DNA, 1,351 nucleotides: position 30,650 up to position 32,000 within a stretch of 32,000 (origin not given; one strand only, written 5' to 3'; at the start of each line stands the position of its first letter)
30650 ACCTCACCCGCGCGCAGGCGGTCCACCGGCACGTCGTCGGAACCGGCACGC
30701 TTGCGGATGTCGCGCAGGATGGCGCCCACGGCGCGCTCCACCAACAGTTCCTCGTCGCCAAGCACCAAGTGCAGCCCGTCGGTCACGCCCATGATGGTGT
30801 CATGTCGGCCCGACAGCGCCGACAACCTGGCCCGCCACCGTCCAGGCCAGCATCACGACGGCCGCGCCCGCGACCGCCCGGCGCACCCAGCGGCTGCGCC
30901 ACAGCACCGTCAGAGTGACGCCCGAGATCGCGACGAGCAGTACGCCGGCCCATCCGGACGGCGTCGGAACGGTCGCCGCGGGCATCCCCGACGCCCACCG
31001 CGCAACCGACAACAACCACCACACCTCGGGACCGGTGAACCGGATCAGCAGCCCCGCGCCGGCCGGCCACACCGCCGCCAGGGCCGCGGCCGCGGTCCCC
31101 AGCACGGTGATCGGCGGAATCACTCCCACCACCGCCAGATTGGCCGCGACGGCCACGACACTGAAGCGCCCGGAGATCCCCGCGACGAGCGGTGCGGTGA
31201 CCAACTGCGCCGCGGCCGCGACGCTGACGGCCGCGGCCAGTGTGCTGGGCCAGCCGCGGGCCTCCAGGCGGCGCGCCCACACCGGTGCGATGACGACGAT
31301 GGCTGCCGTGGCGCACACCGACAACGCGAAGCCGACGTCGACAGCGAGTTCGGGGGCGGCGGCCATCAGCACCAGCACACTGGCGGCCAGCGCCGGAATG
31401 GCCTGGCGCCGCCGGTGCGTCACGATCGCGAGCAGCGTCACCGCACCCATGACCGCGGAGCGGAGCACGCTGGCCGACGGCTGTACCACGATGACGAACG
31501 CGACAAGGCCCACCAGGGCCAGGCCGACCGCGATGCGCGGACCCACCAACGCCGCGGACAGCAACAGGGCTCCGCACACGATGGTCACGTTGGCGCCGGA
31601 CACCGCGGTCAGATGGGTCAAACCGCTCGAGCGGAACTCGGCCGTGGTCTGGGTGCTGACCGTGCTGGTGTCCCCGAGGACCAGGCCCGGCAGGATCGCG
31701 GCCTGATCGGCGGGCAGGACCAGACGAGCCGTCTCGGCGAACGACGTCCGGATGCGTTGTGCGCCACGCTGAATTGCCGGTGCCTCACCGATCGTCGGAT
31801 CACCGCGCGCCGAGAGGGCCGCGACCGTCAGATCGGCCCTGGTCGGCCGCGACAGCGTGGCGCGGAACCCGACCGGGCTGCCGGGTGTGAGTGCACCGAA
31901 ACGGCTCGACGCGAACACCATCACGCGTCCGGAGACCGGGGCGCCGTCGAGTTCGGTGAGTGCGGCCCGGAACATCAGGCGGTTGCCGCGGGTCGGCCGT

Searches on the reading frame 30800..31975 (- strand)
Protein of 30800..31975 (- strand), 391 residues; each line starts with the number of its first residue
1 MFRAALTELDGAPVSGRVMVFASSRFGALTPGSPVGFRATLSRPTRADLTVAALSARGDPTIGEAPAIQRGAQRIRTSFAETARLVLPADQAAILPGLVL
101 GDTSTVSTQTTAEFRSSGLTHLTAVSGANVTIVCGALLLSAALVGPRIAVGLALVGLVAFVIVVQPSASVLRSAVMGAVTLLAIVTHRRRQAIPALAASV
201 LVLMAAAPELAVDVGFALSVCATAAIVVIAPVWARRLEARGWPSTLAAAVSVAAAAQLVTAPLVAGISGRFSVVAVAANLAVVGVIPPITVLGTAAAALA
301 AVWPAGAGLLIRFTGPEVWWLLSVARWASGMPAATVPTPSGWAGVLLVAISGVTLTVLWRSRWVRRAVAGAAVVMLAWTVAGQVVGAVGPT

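Call 22: search_protein_families(library=pfam, proteins=[window:30800-31975:-])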
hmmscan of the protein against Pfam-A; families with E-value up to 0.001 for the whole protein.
window:30800-31975:- (391 aa): 1 family
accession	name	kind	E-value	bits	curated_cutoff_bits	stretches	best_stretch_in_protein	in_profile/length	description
PF03772.21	Competence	-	7e-54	183.4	23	1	98-363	1-270/270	Competence protein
